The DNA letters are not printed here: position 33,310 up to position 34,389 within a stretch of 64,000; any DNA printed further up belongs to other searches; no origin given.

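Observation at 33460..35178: Single-polypeptide fusion of a GNAT-like N-acyltransferase domain and a HisC/CobD-like PLP aminotransferase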

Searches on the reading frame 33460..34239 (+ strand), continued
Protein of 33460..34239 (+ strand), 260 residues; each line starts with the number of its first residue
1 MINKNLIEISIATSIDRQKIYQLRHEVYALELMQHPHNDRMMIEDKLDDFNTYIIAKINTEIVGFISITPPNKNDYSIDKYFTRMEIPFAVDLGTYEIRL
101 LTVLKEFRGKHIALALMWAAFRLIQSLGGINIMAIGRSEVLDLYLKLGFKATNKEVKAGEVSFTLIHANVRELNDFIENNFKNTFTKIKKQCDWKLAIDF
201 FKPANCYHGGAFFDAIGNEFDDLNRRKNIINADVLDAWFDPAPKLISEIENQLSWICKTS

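Call 94: find_homologous_proteins(query=L089:4986-6593:+, max_evalue=1e-10)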
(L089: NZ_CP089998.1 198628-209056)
Query L089:4986-6593:+ (536 aa): 4218 proteins with E <= 1e-10 among 8000 candidates; the best 120 are listed.
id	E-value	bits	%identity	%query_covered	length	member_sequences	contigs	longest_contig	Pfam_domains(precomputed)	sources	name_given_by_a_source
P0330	0.0e+0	1220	99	100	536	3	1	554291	PF13673.14,PF13444.13,PF21926.3,PF00266.26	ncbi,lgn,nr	ncbi:aminotransferase class V-fold PLP-dependent enzyme [Bacillus sp. RO3]|nr:aminotransferase class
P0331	3.0e-281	952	76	100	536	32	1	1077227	PF13673.14,PF13444.13,PF21926.3,PF00266.26,PF00583.32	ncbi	ncbi:MAG: aminotransferase class V-fold PLP-dependent enzyme [Bacillota bacterium]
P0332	1.5e-280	949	76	100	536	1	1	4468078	PF13673.14,PF21926.3,PF00266.26,PF13527.14,PF00583.32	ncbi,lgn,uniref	ncbi:aminotransferase class V-fold PLP-dependent enzyme [Rossellomorea sp. FM04394]|uniref:aminotran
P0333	2.0e-280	949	76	100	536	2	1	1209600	PF13673.14,PF21926.3,PF00266.26,PF00583.32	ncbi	ncbi:MAG: aminotransferase class V-fold PLP-dependent enzyme [Bacillota bacterium]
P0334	2.0e-278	942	76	100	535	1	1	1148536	PF13673.14,PF13444.13,PF21926.3,PF00266.26,PF13527.14,PF00583.32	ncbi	ncbi:MAG: aminotransferase class V-fold PLP-dependent enzyme [Bacillota bacterium]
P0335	3.7e-277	938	75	100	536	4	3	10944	PF13673.14,PF13444.13,PF21926.3,PF00266.26,PF13527.14,PF00583.32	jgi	jgi:aspartate aminotransferase-like enzyme/GNAT superfamily N-acetyltransferase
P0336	2.4e-252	856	69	100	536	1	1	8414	PF13673.14,PF13444.13,PF21926.3,PF00266.26,PF00583.32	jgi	jgi:aspartate aminotransferase-like enzyme/GNAT superfamily N-acetyltransferase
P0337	2.6e-252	856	69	100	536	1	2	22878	PF21926.3,PF00266.26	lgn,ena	-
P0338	5.2e-249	845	68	100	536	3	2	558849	PF13673.14,PF13444.13,PF21926.3,PF00266.26,PF00583.32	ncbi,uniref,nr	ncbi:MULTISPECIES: aminotransferase class V-fold PLP-dependent enzyme [Bacillaceae]|uniref:aminotran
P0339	2.1e-248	843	68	100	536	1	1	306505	PF13444.13,PF21926.3,PF00266.26,PF00583.32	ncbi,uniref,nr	ncbi:aminotransferase [Bacillus sp. AFS015802]|uniref:aminotransferase class V-fold PLP-dependent en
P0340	6.1e-248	842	69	100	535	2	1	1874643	PF13673.14,PF21926.3,PF00266.26,PF00583.32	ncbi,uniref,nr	ncbi:aminotransferase class V-fold PLP-dependent enzyme [Bacillus sp. BHET2]|uniref:aminotransferase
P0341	1.0e-244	831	67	100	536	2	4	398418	PF13673.14,PF13444.13,PF21926.3,PF00266.26,PF00583.32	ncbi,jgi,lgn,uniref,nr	ncbi:aminotransferase class V-fold PLP-dependent enzyme [Rossellomorea arthrocnemi]|jgi:aspartate am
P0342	3.3e-244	829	68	100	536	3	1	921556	PF13673.14,PF21926.3,PF00266.26,PF00583.32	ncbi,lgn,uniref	ncbi:aminotransferase class V-fold PLP-dependent enzyme [Rossellomorea vietnamensis]|uniref:aminotra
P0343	9.9e-244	828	68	100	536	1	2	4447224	PF13673.14,PF13444.13,PF21926.3,PF00266.26,PF00583.32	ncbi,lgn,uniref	ncbi:aminotransferase class V-fold PLP-dependent enzyme [Rossellomorea sp. LjRoot5]|uniref:aminotran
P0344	4.3e-242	822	68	100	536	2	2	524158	PF13673.14,PF13444.13,PF21926.3,PF00266.26,PF00583.32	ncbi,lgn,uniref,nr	ncbi:aminotransferase class V-fold PLP-dependent enzyme [Bacillus sp. NTK074B]|uniref:aminotransfera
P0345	6.0e-241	819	67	100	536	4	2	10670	PF13673.14,PF13444.13,PF21926.3,PF00266.26,PF13527.14,PF00583.32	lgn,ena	-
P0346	1.4e-240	817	67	100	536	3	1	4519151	PF13444.13,PF21926.3,PF00266.26,PF00583.32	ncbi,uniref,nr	ncbi:aminotransferase class V-fold PLP-dependent enzyme [Rossellomorea vietnamensis]|uniref:Aminotra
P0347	1.1e-238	811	67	100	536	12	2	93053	PF13444.13,PF21926.3,PF00266.26,PF00583.32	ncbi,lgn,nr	ncbi:serine-pyruvate aminotransferase [Bacillus sp. V-88]|nr:septum site-determining protein [Bacill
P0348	5.7e-228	776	65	98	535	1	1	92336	PF21926.3,PF00266.26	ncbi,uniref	ncbi:aminotransferase class V-fold PLP-dependent enzyme [Bacillus sp. 2205SS5-2]|uniref:aminotransfe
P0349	5.4e-227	773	65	97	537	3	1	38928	PF13673.14,PF13444.13,PF21926.3,PF00266.26,PF00583.32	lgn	-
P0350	2.8e-223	760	63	98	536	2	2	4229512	PF13673.14,PF13444.13,PF21926.3,PF00266.26,PF00583.32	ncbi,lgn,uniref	ncbi:GNAT family N-acetyltransferase [Cytobacillus sp. FSL H8-0458]|uniref:GNAT family N-acetyltrans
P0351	3.5e-223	760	63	97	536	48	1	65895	PF13673.14,PF13444.13,PF21926.3,PF00266.26,PF00583.32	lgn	-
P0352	1.5e-221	755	63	98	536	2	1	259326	PF13673.14,PF13444.13,PF21926.3,PF00266.26,PF13527.14,PF00583.32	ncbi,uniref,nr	ncbi:GNAT family N-acetyltransferase [Cytobacillus firmus]|uniref:Serine-pyruvate aminotransferase n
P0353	4.7e-221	753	62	97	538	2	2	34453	PF13673.14,PF13444.13,PF21926.3,PF00266.26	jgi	jgi:aspartate aminotransferase-like enzyme/GNAT superfamily N-acetyltransferase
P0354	6.8e-221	752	61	100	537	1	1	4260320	PF13673.14,PF21926.3,PF00266.26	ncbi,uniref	ncbi:aminotransferase class V-fold PLP-dependent enzyme [Rossellomorea sp. NS-SX7]|uniref:aminotrans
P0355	8.9e-221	752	62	98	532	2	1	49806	PF13673.14,PF13444.13,PF21926.3,PF00266.26,PF00583.32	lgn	-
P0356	1.1e-220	752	63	96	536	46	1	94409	PF13673.14,PF13444.13,PF21926.3,PF00266.26,PF00583.32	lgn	-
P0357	7.1e-220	749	62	97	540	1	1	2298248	PF13673.14,PF21926.3,PF00266.26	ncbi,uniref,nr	ncbi:aminotransferase class V-fold PLP-dependent enzyme [Bacillus sp. Marseille-Q1617]|uniref:aminot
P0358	1.1e-219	748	63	96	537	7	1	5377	PF13673.14,PF13444.13,PF21926.3,PF00266.26,PF00583.32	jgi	jgi:aspartate aminotransferase-like enzyme/GNAT superfamily N-acetyltransferase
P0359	3.4e-219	747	62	97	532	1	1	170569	PF13673.14,PF13444.13,PF21926.3,PF00266.26,PF00583.32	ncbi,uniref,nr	ncbi:aminotransferase class V-fold PLP-dependent enzyme [Cytobacillus sp. NCCP-133]|uniref:aminotran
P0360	3.2e-217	740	60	99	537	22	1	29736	PF13673.14,PF13444.13,PF21926.3,PF00266.26,PF00583.32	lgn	-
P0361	3.6e-217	740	62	97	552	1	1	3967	PF13673.14,PF13444.13,PF21926.3,PF00266.26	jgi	jgi:aspartate aminotransferase-like enzyme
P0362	9.6e-217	739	61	97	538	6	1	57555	PF13673.14,PF13444.13,PF21926.3,PF00266.26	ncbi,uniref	ncbi:aminotransferase class V-fold PLP-dependent enzyme [Rossellomorea oryzaecorticis]|uniref:Aminot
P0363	8.5e-216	736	62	97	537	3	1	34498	PF13673.14,PF13444.13,PF21926.3,PF00266.26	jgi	jgi:aspartate aminotransferase-like enzyme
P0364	2.7e-215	734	60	98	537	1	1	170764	PF13673.14,PF21926.3,PF00266.26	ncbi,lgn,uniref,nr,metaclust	ncbi:aminotransferase class V-fold PLP-dependent enzyme [Bacillus sp. SG-1]|uniref:aminotransferase 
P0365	1.2e-214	732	58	98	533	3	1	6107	PF13673.14,PF13444.13,PF13508.14,PF21926.3,PF00266.26,PF13527.14,PF00583.32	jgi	jgi:aspartate aminotransferase-like enzyme/GNAT superfamily N-acetyltransferase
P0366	2.3e-214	731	60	99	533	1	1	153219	PF13673.14,PF13444.13,PF21926.3,PF00266.26,PF00583.32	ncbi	ncbi:aminotransferase class V-fold PLP-dependent enzyme [Pseudoneobacillus sp. C159]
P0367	1.4e-213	728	60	99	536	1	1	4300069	PF13673.14,PF21926.3,PF00266.26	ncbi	ncbi:aminotransferase class V-fold PLP-dependent enzyme [Bacillus sp. AK031]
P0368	2.3e-213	728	60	97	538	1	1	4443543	PF13673.14,PF21926.3,PF00266.26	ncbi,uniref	ncbi:aminotransferase class V-fold PLP-dependent enzyme [Bacillus salacetis]|uniref:aminotransferase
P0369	5.8e-213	726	59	98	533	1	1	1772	PF13673.14,PF13444.13,PF00155.28,PF21926.3,PF00266.26,PF00583.32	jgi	jgi:aspartate aminotransferase-like enzyme/GNAT superfamily N-acetyltransferase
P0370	1.1e-212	725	60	98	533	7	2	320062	PF13673.14,PF13444.13,PF00155.28,PF21926.3,PF00266.26,PF13527.14,PF00583.32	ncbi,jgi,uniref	ncbi:aminotransferase class V-fold PLP-dependent enzyme [Bacillus seohaeanensis]|jgi:aspartate amino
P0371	4.6e-212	723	59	99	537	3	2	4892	PF13673.14,PF13444.13,PF21926.3,PF00266.26,PF00583.32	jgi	jgi:aspartate aminotransferase-like enzyme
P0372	9.4e-212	722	59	98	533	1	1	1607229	PF13673.14,PF13444.13,PF21926.3,PF00266.26,PF00583.32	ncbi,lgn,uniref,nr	ncbi:aspartate aminotransferase-like enzyme/N-acyl-L-homoserine lactone synthetase [Bacillus pakista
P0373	1.8e-211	721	60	97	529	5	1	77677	PF13673.14,PF13444.13,PF21926.3,PF00266.26,PF00583.32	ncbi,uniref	ncbi:aminotransferase class V-fold PLP-dependent enzyme [Bacillus sp. REN3]|uniref:aminotransferase 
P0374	4.6e-211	720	59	97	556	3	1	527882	PF21926.3,PF00266.26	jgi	jgi:aspartate aminotransferase-like enzyme/GNAT superfamily N-acetyltransferase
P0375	9.8e-211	719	60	97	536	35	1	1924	PF13673.14,PF13444.13,PF21926.3,PF00266.26,PF00583.32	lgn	-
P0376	1.3e-210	719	60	98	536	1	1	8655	PF13673.14,PF21926.3,PF00266.26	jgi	jgi:aspartate aminotransferase-like enzyme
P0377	2.3e-210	718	60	98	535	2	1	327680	PF13673.14,PF21926.3,PF00266.26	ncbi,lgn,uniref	ncbi:GNAT family N-acetyltransferase [Jeotgalibacillus proteolyticus]|uniref:GNAT family N-acetyltra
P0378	2.6e-210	718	58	99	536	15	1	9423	PF13673.14,PF13444.13,PF21926.3,PF00266.26,PF13527.14,PF00583.32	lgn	-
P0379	4.0e-210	717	58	99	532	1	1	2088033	PF13673.14,PF13444.13,PF21926.3,PF00266.26,PF00583.32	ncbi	-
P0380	6.9e-210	716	59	99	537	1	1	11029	PF13673.14,PF21926.3,PF00266.26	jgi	jgi:aspartate aminotransferase-like enzyme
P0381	1.6e-209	715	59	97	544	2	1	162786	PF13673.14,PF13444.13,PF00155.28,PF21926.3,PF00266.26,PF13527.14,PF00583.32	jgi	jgi:aspartate aminotransferase-like enzyme/GNAT superfamily N-acetyltransferase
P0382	1.7e-209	715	61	98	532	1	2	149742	PF13673.14,PF00155.28,PF21926.3,PF00266.26,PF00583.32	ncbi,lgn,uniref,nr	ncbi:aminotransferase class V-fold PLP-dependent enzyme [Pontibacillus yanchengensis]|uniref:Aminotr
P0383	2.5e-209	714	59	98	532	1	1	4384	PF13673.14,PF13444.13,PF21926.3,PF00266.26,PF00583.32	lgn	-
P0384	5.7e-209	713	60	98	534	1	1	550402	PF13673.14,PF21926.3,PF00266.26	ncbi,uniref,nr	ncbi:aminotransferase class V-fold PLP-dependent enzyme [Jeotgalibacillus campisalis]|uniref:Septum 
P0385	8.8e-209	713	58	98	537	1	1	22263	PF13673.14,PF21926.3,PF00266.26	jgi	jgi:aspartate aminotransferase-like enzyme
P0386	1.3e-208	712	60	97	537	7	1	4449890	PF13444.13,PF21926.3,PF00266.26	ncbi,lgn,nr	ncbi:aminotransferase class V-fold PLP-dependent enzyme [Bacillus sp. V3]|nr:aminotransferase class 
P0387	1.7e-208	712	57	98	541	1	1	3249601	PF13444.13,PF21926.3,PF00266.26,PF00583.32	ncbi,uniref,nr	ncbi:aminotransferase class V-fold PLP-dependent enzyme [Virgibacillus doumboii]|uniref:aminotransfe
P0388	3.1e-208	711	57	99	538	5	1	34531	PF21926.3,PF00266.26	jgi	jgi:aspartate aminotransferase-like enzyme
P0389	4.6e-208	710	58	99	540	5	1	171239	PF21926.3,PF00266.26,PF00583.32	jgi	jgi:aspartate aminotransferase-like enzyme/GNAT superfamily N-acetyltransferase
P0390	6.6e-208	710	59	99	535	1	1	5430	PF13673.14,PF13444.13,PF21926.3,PF00266.26,PF00583.32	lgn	-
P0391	8.7e-208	709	59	98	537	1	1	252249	PF13673.14,PF21926.3,PF00266.26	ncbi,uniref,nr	ncbi:aminotransferase class V-fold PLP-dependent enzyme [Bacillus salacetis]|uniref:Aminotransferase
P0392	1.1e-207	709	57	98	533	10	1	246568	PF13673.14,PF13444.13,PF00155.28,PF21926.3,PF00266.26,PF13527.14,PF00583.32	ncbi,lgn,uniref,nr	ncbi:aminotransferase class V-fold PLP-dependent enzyme [Oceanobacillus picturae]|uniref:aminotransf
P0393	1.4e-206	705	57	98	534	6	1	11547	PF13673.14,PF13444.13,PF21926.3,PF00266.26,PF00583.32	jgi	-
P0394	7.6e-206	703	59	98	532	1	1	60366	PF13673.14,PF13444.13,PF21926.3,PF00266.26,PF00583.32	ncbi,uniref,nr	ncbi:aminotransferase class V-fold PLP-dependent enzyme [Planococcus sp. CAU13]|uniref:aminotransfer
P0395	2.5e-205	701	59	98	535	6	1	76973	PF13673.14,PF13444.13,PF00155.28,PF21926.3,PF00266.26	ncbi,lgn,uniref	ncbi:MAG: aminotransferase class V-fold PLP-dependent enzyme [Cytobacillus gottheilii]|uniref:aminot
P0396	3.3e-205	701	56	99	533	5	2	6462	PF13444.13,PF21926.3,PF00266.26,PF00583.32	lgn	-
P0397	3.8e-205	701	57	98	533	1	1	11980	PF13673.14,PF13444.13,PF13508.14,PF21926.3,PF00266.26,PF13527.14,PF00583.32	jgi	jgi:aspartate aminotransferase-like enzyme/GNAT superfamily N-acetyltransferase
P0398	7.1e-205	700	59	95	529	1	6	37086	PF13673.14,PF13444.13,PF00155.28,PF21926.3,PF00266.26,PF00583.32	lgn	-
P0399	9.5e-205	699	59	95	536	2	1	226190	PF13444.13,PF21926.3,PF00266.26,PF00583.32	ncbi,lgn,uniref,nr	ncbi:aminotransferase class V-fold PLP-dependent enzyme [Bacillus sp. CECT 9360]|uniref:aminotransfe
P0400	1.2e-204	699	59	95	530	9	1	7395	PF13673.14,PF13444.13,PF21926.3,PF00266.26,PF00583.32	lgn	-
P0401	1.5e-204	698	57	97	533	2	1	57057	PF13673.14,PF13444.13,PF21926.3,PF00266.26,PF00583.32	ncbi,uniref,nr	ncbi:aminotransferase class V-fold PLP-dependent enzyme [Neobacillus sp. YIM B06451]|uniref:aminotra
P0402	2.5e-204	698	59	95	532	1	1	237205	PF13444.13,PF21926.3,PF00266.26,PF00583.32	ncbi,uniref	ncbi:aminotransferase class V-fold PLP-dependent enzyme [Metaplanococcus flavidus]|uniref:Aminotrans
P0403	2.7e-204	698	60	96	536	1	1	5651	PF13673.14,PF13444.13,PF21926.3,PF00266.26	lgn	-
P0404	4.6e-204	697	57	98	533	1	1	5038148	PF13673.14,PF13444.13,PF21926.3,PF00266.26,PF00583.32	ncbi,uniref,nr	ncbi:aminotransferase class V-fold PLP-dependent enzyme [Bacillus sp. FJAT-27251]|uniref:aminotransf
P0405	1.4e-203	695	56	98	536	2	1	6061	PF13673.14,PF13444.13,PF00155.28,PF21926.3,PF00266.26,PF00583.32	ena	-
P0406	2.7e-203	694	59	95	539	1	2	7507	PF13673.14,PF13444.13,PF21926.3,PF00266.26,PF00583.32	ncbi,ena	-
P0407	6.2e-203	693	56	96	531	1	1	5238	PF13673.14,PF13444.13,PF21926.3,PF00266.26,PF00583.32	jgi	-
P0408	3.7e-202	691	58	98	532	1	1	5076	PF13673.14,PF13444.13,PF21926.3,PF00266.26,PF00583.32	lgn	-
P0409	1.3e-201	689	58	96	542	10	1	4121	PF13444.13,PF21926.3,PF00266.26,PF00583.32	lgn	-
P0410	1.6e-201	689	58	95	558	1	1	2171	PF13673.14,PF13444.13,PF00155.28,PF21926.3,PF00266.26,PF00583.32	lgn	-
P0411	2.2e-201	688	57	98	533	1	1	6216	PF13444.13,PF21926.3,PF00266.26,PF00583.32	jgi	jgi:aspartate aminotransferase-like enzyme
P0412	3.3e-201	688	59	95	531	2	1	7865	PF13673.14,PF13444.13,PF21926.3,PF00266.26,PF00583.32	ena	-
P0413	4.9e-201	687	56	99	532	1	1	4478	PF13444.13,PF21926.3,PF00266.26,PF00583.32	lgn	-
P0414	7.5e-201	686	58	98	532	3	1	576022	PF13673.14,PF13444.13,PF21926.3,PF00266.26,PF00583.32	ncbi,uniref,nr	ncbi:aminotransferase class V-fold PLP-dependent enzyme [Planococcus beigongshangi]|uniref:aminotran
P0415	9.5e-201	686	56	99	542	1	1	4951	PF13444.13,PF21926.3,PF00266.26,PF00583.32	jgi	jgi:aspartate aminotransferase-like enzyme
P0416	1.1e-200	686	57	99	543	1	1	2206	PF13673.14,PF13444.13,PF21926.3,PF00266.26,PF00583.32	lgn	-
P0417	1.1e-200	686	56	99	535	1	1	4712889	PF13673.14,PF13444.13,PF21926.3,PF00266.26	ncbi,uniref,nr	ncbi:aminotransferase class V-fold PLP-dependent enzyme [Cytobacillus gottheilii]|uniref:aminotransf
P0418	1.2e-200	686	58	99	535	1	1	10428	PF00266.26,PF00583.32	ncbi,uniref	ncbi:aminotransferase class V-fold PLP-dependent enzyme [Virgibacillus sp. DJP39]|uniref:aminotransf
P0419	2.4e-200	685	57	99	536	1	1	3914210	PF21926.3,PF00266.26,PF00583.32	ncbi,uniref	ncbi:aminotransferase class V-fold PLP-dependent enzyme [Virgibacillus necropolis]|uniref:aminotrans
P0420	7.9e-200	683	59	95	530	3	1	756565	PF13673.14,PF13444.13,PF21926.3,PF00266.26,PF00583.32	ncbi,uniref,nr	ncbi:aminotransferase class V-fold PLP-dependent enzyme [Bacillus cihuensis]|uniref:aminotransferase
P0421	1.3e-199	682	58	95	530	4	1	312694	PF13673.14,PF13444.13,PF00155.28,PF13508.14,PF21926.3,PF00266.26,PF13527.14,PF00583.32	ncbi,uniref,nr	ncbi:aminotransferase class V-fold PLP-dependent enzyme [Mesobacillus maritimus]|uniref:aminotransfe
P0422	2.0e-199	682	56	98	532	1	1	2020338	PF13673.14,PF13444.13,PF21926.3,PF00266.26,PF00583.32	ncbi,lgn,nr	ncbi:aminotransferase class V-fold PLP-dependent enzyme [Planococcus sp. MERTA32b]|nr:aminotransfera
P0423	7.2e-199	680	56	98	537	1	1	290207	PF13673.14,PF13444.13,PF21926.3,PF00266.26,PF00583.32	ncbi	ncbi:MAG: aminotransferase class V-fold PLP-dependent enzyme [Bacillota bacterium]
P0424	1.0e-198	679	58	98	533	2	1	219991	PF13673.14,PF13444.13,PF21926.3,PF00266.26,PF00583.32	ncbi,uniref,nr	ncbi:aminotransferase class V-fold PLP-dependent enzyme [Planomicrobium sp. YIM 101495]|uniref:amino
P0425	3.3e-198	678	58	95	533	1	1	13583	PF13444.13,PF00155.28,PF21926.3,PF00266.26,PF00583.32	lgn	-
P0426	1.2e-197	676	56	98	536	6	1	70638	PF13673.14,PF21926.3,PF00266.26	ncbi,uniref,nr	ncbi:aminotransferase class V-fold PLP-dependent enzyme [Bacillus sp. MUM 13]|uniref:aminotransferas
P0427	1.2e-197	676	55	98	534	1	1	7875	PF13673.14,PF13444.13,PF13508.14,PF21926.3,PF00266.26,PF13527.14,PF00583.32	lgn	-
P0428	1.3e-197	676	57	97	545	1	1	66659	PF00155.28,PF00266.26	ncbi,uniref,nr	ncbi:aminotransferase class V-fold PLP-dependent enzyme [Virgibacillus oceani]|uniref:Acetyltransfer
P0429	1.6e-197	675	55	98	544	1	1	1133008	PF13673.14,PF21926.3,PF00266.26,PF00583.32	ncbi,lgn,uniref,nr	ncbi:aminotransferase [Virgibacillus indicus]|uniref:Aminotransferase n=1 Tax=Virgibacillus indicus 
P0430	2.9e-197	675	56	98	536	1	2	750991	PF13444.13,PF21926.3,PF00266.26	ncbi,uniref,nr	ncbi:aminotransferase class V-fold PLP-dependent enzyme [Peribacillus cavernae]|uniref:Aminotransfer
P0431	3.2e-197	674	56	98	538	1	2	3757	PF13673.14,PF13444.13,PF21926.3,PF00266.26,PF00583.32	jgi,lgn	-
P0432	3.9e-197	674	57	98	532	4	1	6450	PF13444.13,PF21926.3,PF00266.26,PF00583.32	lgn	-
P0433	1.3e-196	672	56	97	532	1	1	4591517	PF13673.14,PF13444.13,PF00155.28,PF21926.3,PF00266.26,PF00583.32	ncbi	-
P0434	1.7e-196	672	55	100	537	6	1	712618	PF13673.14,PF21926.3,PF00266.26,PF00583.32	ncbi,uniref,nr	ncbi:aminotransferase class V-fold PLP-dependent enzyme [Rossellomorea vietnamensis]|uniref:Aminotra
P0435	1.7e-196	672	56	98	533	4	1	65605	PF13444.13,PF21926.3,PF00266.26,PF00583.32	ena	-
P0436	2.1e-196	672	57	99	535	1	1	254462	PF13673.14,PF21926.3,PF00266.26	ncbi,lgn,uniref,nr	ncbi:aminotransferase class V-fold PLP-dependent enzyme [Peribacillus glennii]|uniref:Aminotransfera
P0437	3.0e-196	671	58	95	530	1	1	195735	PF13673.14,PF13444.13,PF00155.28,PF21926.3,PF00266.26,PF00583.32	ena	-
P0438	1.1e-195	669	56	99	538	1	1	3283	PF13673.14,PF13444.13,PF21926.3,PF00266.26,PF00583.32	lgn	-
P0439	4.2e-195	667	56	100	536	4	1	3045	PF00266.26,PF00583.32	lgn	-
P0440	6.5e-195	667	57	98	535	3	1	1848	PF00155.28,PF21926.3,PF00266.26,PF00583.32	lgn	-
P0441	1.2e-194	666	56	97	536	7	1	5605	PF13444.13,PF21926.3,PF00266.26,PF00583.32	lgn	-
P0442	1.7e-194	665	57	95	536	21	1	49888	PF13673.14,PF13444.13,PF21926.3,PF00266.26,PF00583.32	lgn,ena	-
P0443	2.8e-194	665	55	99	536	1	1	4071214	PF21926.3,PF00266.26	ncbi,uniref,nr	ncbi:aminotransferase [Virgibacillus phasianinus]|uniref:Aminotransferase n=1 Tax=Virgibacillus phas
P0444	9.9e-194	663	54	99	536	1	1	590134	PF00266.26,PF00583.32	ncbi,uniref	ncbi:aminotransferase class V-fold PLP-dependent enzyme [Virgibacillus kekensis]|uniref:Aminotransfe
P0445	1.3e-193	662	56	97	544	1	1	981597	PF13444.13,PF00266.26,PF00583.32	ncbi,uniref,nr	ncbi:aminotransferase class V-fold PLP-dependent enzyme [Virgibacillus ndiopensis]|uniref:aminotrans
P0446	1.7e-193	662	55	99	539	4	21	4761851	PF13673.14,PF13444.13,PF21926.3,PF00266.26,PF00583.32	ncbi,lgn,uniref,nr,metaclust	ncbi:aminotransferase class V-fold PLP-dependent enzyme [Virgibacillus pantothenticus]|uniref:Septum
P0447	3.5e-193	661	55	98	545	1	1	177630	PF13673.14,PF21926.3,PF00266.26,PF00583.32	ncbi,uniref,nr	ncbi:aminotransferase [Virgibacillus profundi]|uniref:Aminotransferase n=1 Tax=Virgibacillus profund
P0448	4.1e-193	661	56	97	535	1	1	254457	PF13673.14,PF13444.13,PF00155.28,PF21926.3,PF00266.26,PF00583.32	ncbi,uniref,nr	ncbi:aminotransferase class V-fold PLP-dependent enzyme [Lentibacillus sediminis]|uniref:aminotransf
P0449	4.1e-193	661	56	96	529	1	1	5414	PF13673.14,PF13444.13,PF21926.3,PF00266.26,PF00583.32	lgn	-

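Call 97: find_encoding_contigs(protein=P0446, flank=4000, max_places=1)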
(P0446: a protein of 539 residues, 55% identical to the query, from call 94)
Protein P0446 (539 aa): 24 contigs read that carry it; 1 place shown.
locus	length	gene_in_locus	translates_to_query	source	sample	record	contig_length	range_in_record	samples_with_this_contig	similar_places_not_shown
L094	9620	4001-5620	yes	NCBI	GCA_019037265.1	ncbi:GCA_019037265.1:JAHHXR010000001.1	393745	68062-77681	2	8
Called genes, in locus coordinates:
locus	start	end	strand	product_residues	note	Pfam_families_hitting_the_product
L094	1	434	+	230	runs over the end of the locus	PF00691:OmpA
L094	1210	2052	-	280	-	PF00248:Aldo_ket_red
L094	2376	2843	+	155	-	-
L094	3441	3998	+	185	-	PF02660:G3P_acyltransf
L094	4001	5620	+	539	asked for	PF00583:Acetyltransf_1, PF13673:Acetyltransf_10 (faint), PF13444:Acetyltransf_5 (weak), PF21926:FeeM, PF00266:Aminotran_5 (weak)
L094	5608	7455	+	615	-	PF27449:LtaS_N, PF00884:Sulfatase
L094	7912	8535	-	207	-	PF01022:HTH_5, PF08220:HTH_DeoR (weak), PF08279:HTH_11 (faint)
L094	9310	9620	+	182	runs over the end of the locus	PF02525:Flavodoxin_2 (weak), PF03358:FMN_red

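Call 98: find_encoding_contigs(protein=P0394, flank=4000, max_places=1)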
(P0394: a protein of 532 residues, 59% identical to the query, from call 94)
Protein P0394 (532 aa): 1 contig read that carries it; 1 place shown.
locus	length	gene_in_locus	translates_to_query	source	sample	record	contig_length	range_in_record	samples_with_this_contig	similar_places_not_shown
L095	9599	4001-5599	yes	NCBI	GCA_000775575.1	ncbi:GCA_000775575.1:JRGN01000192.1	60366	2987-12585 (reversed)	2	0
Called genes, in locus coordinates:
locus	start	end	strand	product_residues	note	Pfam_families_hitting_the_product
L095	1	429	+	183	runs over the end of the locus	PF12822:ECF_trnsprt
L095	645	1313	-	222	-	PF08713:DNA_alkylation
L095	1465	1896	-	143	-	-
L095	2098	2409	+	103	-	-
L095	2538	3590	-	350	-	PF13930:Endonuclea_NS_2 (weak)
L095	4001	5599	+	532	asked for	PF00583:Acetyltransf_1 (weak), PF13673:Acetyltransf_10 (weak), PF13444:Acetyltransf_5, PF21926:FeeM, PF00266:Aminotran_5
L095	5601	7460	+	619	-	PF27449:LtaS_N, PF00884:Sulfatase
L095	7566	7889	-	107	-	PF15731:MqsA_antitoxin (weak), PF01381:HTH_3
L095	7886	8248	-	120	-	-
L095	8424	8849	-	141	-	-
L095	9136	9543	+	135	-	PF00293:NUDIX, PF14815:NUDIX_4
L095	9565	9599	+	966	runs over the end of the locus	PF13091:PLDc_2, PF00270:DEAD (weak), PF04851:ResIII, PF18766:SWI2_SNF2, PF00271:Helicase_C, PF26350:DUF8090, PF11907:DUF3427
